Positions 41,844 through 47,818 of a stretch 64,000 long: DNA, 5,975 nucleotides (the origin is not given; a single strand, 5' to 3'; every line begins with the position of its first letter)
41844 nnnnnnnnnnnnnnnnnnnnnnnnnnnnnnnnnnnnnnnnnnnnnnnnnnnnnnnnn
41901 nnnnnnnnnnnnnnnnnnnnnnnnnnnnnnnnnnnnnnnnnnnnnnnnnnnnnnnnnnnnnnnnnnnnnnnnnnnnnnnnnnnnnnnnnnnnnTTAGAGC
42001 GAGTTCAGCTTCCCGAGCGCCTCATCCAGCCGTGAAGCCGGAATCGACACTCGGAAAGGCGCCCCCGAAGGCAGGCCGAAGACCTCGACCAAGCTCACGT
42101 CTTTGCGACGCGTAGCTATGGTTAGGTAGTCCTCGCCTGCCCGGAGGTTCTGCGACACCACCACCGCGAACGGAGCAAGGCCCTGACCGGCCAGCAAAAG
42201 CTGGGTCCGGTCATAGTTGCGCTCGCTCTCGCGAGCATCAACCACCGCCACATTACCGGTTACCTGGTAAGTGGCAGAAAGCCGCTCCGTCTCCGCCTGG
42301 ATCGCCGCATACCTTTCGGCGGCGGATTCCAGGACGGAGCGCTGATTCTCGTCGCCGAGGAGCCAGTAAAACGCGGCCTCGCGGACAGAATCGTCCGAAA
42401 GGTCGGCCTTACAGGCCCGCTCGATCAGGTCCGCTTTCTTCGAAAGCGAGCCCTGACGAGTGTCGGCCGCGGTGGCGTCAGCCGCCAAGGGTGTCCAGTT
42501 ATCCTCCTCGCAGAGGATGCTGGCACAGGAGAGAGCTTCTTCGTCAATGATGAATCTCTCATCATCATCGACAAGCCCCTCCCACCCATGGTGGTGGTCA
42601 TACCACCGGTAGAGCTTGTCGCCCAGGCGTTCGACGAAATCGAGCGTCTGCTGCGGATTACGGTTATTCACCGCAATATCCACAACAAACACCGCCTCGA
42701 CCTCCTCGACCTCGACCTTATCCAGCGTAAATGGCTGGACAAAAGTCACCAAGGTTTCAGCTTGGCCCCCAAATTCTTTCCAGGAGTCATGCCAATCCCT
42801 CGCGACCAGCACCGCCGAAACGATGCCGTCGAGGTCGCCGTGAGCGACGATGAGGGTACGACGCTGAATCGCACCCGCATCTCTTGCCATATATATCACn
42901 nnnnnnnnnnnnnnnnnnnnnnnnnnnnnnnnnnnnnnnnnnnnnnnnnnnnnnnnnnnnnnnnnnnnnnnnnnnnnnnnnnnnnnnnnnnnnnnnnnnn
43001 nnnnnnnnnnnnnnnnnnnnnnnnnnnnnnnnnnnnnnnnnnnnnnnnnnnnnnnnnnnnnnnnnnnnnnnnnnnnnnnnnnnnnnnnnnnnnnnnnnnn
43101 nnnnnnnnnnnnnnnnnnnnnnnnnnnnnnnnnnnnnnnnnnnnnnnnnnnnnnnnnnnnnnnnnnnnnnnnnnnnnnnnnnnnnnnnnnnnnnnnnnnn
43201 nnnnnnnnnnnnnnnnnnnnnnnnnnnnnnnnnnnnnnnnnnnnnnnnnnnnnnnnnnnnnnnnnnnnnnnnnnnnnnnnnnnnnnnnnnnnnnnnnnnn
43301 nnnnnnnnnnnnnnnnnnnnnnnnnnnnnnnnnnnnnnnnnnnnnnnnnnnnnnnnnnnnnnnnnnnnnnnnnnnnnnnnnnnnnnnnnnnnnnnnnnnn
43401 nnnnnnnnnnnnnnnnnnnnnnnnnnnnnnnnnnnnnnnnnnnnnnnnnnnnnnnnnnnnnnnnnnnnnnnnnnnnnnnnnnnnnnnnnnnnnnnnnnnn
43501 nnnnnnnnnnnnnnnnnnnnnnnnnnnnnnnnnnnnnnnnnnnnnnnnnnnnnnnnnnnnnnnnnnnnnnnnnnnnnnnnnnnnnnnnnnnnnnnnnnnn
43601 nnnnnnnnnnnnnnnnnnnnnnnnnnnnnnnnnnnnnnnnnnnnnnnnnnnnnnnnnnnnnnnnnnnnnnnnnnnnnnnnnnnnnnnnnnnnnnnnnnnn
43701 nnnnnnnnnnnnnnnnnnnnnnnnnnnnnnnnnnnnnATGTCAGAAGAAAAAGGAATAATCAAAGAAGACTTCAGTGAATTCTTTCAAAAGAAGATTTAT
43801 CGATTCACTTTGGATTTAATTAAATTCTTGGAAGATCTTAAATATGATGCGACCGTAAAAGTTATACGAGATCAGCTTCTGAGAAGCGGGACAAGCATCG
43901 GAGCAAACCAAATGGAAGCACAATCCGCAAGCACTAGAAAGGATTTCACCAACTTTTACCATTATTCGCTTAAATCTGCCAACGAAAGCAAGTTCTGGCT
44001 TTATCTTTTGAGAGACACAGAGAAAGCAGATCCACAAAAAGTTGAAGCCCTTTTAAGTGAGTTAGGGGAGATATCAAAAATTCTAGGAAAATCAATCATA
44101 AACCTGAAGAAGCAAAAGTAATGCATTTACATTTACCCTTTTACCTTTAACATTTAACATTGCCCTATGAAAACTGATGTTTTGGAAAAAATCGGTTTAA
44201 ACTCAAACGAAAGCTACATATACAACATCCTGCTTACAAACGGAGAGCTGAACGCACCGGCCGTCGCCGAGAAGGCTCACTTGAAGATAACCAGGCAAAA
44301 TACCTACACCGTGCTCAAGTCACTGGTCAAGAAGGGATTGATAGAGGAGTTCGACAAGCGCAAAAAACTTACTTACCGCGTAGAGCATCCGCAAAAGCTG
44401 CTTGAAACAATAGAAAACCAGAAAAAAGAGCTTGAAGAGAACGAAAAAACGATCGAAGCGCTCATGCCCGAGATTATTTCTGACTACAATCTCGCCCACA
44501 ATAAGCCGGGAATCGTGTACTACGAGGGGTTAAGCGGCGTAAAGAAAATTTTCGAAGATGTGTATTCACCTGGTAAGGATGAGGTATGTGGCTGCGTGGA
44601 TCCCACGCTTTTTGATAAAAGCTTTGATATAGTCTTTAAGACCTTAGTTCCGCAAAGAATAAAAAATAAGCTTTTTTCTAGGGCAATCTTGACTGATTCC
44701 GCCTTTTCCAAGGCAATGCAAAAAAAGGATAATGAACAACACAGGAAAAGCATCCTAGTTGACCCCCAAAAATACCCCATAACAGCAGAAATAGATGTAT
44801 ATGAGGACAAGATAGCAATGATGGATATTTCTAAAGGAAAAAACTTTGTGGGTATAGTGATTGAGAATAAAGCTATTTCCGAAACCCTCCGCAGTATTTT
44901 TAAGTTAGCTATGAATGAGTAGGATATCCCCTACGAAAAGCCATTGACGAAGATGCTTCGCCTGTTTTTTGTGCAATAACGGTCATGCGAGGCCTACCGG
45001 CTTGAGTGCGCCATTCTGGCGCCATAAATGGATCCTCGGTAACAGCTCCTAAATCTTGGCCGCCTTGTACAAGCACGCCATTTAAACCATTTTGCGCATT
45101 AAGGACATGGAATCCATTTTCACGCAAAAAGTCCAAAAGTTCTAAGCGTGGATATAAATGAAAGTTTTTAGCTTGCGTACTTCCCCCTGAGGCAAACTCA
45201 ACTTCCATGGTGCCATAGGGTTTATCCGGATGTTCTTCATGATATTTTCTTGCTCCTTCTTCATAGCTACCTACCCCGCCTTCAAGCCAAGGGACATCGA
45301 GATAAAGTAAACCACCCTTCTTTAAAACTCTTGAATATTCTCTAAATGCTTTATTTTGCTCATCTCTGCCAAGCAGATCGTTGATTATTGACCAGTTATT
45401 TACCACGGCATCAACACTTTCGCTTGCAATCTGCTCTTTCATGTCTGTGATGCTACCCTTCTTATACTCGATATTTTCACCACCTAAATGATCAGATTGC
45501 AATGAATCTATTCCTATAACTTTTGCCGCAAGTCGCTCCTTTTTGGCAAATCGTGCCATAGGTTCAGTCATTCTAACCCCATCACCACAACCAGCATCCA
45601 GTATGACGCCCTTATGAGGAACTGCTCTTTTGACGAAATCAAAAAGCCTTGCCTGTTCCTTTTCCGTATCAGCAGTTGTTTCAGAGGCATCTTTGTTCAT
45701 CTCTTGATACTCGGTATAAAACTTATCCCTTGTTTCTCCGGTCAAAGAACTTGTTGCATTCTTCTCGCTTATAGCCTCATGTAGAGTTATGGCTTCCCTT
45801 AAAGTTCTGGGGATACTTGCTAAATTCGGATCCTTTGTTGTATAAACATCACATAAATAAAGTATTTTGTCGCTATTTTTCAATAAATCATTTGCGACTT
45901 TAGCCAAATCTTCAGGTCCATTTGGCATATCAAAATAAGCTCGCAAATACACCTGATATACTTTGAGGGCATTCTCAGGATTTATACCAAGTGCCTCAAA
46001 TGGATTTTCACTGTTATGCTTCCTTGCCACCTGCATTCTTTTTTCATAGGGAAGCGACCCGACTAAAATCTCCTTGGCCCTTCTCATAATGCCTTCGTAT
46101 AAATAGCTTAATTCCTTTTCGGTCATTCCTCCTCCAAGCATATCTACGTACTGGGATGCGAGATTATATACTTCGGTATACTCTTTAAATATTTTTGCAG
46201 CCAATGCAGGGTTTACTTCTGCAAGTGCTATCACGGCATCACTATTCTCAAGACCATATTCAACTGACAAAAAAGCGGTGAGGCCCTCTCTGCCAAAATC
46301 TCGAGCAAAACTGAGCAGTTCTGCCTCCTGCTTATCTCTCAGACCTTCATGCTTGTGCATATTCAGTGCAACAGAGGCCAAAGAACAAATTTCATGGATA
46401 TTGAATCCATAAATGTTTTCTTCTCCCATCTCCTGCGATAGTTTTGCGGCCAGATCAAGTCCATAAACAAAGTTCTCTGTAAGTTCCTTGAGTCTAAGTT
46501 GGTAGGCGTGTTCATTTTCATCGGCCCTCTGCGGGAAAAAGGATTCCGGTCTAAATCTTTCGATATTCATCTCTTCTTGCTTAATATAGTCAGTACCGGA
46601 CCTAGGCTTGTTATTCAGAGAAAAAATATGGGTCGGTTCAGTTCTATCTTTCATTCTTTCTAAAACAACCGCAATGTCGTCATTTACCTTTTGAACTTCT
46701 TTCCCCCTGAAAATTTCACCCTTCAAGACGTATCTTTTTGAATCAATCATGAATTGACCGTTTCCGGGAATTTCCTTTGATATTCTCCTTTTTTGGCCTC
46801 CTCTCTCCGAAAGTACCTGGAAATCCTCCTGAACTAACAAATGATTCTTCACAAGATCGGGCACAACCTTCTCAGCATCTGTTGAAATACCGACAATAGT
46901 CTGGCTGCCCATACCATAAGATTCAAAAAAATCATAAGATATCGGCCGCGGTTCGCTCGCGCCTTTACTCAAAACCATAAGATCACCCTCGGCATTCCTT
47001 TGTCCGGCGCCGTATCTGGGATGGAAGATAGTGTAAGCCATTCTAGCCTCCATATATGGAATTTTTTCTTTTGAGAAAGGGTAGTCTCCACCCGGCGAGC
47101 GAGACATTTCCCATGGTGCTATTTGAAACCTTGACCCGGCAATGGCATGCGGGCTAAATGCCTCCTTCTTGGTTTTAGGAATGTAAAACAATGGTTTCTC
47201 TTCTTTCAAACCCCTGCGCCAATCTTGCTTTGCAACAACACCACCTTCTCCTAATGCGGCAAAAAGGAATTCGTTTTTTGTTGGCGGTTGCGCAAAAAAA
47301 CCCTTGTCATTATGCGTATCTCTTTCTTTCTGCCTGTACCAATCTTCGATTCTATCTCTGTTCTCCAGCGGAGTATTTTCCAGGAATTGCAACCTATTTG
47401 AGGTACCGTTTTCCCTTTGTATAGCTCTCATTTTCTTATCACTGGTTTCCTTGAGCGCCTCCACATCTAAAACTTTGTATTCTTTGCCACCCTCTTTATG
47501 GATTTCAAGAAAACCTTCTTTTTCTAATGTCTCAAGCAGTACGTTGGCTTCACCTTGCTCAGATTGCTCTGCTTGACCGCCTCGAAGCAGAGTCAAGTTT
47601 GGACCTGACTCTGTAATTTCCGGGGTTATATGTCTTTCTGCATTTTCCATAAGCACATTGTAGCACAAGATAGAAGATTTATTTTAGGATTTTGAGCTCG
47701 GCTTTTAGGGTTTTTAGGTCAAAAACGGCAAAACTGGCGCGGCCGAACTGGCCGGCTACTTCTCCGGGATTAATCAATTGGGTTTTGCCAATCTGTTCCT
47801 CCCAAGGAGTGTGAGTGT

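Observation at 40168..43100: High-GC three-gene island (DHH-motif protein plus two unknown proteins) bounded by hairpin repeats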

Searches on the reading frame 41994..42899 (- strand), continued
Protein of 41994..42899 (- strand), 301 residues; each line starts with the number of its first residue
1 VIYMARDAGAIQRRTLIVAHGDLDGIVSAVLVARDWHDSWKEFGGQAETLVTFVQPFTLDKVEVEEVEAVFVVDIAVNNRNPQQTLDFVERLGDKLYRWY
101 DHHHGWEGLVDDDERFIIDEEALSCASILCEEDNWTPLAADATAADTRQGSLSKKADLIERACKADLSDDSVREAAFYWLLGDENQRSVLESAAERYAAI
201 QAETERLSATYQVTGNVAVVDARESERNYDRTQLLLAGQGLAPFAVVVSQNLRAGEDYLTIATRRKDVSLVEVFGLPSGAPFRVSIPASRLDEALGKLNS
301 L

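Call 115: find_encoding_contigs(protein=P0392, flank=8000, max_places=2)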
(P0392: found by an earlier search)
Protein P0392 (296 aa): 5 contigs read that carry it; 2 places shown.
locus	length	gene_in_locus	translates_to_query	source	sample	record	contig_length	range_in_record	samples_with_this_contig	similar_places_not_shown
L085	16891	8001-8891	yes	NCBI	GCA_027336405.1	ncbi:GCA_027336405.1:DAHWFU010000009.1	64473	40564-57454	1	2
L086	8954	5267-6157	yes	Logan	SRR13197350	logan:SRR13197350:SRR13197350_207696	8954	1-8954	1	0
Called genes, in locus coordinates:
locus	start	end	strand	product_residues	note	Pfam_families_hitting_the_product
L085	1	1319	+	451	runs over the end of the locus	PF01420:Methylase_S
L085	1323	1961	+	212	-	PF00149:Metallophos, PF12850:Metallophos_2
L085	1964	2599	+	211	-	-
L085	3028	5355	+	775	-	-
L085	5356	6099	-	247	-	PF01978:TrmB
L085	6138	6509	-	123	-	PF05635:23S_rRNA_IVP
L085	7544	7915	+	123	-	-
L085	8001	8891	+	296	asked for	-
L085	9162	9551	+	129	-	-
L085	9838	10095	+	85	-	-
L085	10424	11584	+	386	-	PF13173:AAA_14, PF13401:AAA_22 (faint), PF13635:DUF4143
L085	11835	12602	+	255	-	PF03167:UDG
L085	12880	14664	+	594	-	PF00753:Lactamase_B, PF23023:Anti-Pycsar_Apyc1 (faint), PF12706:Lactamase_B_2, PF22505:RNase_J_b_CASP, PF07521:RMMBL (weak), PF17770:RNase_J_C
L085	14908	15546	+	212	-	PF01726:LexA_DNA_bind, PF00717:Peptidase_S24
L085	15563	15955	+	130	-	-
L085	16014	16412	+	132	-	PF13366:PDDEXK_3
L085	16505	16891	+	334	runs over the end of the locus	PF00154:RecA_N, PF06745:ATPase (weak), PF08423:Rad51, PF27531:MT3502_N (weak), PF01637:ATPase_2 (weak), PF21096:RecA_C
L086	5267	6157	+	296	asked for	-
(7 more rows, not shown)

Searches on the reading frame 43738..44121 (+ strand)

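Call 13: search_protein_families(library=pfam, proteins=[window:43738-44121:+], max_evalue=0.001)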
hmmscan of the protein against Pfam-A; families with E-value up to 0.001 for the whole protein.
window:43738-44121:+ (127 aa): 1 family
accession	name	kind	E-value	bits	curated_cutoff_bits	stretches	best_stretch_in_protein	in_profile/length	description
PF05635.17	23S_rRNA_IVP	-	1.1e-19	71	33.8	1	18-117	7-105/106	23S rRNA-intervening sequence protein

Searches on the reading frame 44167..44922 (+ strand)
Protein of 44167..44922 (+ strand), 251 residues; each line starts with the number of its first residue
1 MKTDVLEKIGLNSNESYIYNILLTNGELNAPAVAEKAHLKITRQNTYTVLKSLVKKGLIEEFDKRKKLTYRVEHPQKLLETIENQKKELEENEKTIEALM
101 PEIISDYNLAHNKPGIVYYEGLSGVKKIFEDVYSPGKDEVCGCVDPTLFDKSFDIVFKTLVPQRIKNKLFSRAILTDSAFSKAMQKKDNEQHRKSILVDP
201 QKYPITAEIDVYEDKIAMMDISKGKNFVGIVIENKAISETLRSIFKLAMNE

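Call 13: search_protein_families(library=pfam, proteins=[window:44167-44922:+], max_evalue=0.001)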
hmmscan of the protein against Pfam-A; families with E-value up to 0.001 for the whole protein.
window:44167-44922:+ (251 aa): 3 families
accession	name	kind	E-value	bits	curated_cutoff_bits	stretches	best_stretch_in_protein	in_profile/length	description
PF01978.25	TrmB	-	1.4e-12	47.7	25.6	1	6-72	1-64/68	Sugar-specific transcriptional regulator TrmB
PF03965.22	Penicillinase_R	-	0.00029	21.6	22.6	1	14-77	4-69/115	Penicillinase repressor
PF10704.14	DUF2508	-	0.00054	20.5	22.5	0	62-100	2-40/71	Protein of unknown function (DUF2508)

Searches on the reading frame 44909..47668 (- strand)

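Call 13: search_protein_families(library=pfam, proteins=[window:44909-47668:-], max_evalue=0.001)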
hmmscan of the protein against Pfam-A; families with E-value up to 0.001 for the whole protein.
window:44909-47668:- (919 aa): 4 families
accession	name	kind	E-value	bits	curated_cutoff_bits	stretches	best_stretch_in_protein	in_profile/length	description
PF08241.18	Methyltransf_11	-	1.2e-08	35.9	21.2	1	690-790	1-95/95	Methyltransferase domain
PF13649.12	Methyltransf_25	-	2.7e-07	31.6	27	1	689-786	1-97/97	Methyltransferase domain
PF13847.12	Methyltransf_31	-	3.4e-07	30.5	27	1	688-794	6-113/145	Methyltransferase domain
PF13489.12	Methyltransf_23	-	7.3e-05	23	27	1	670-856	4-162/164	Methyltransferase domain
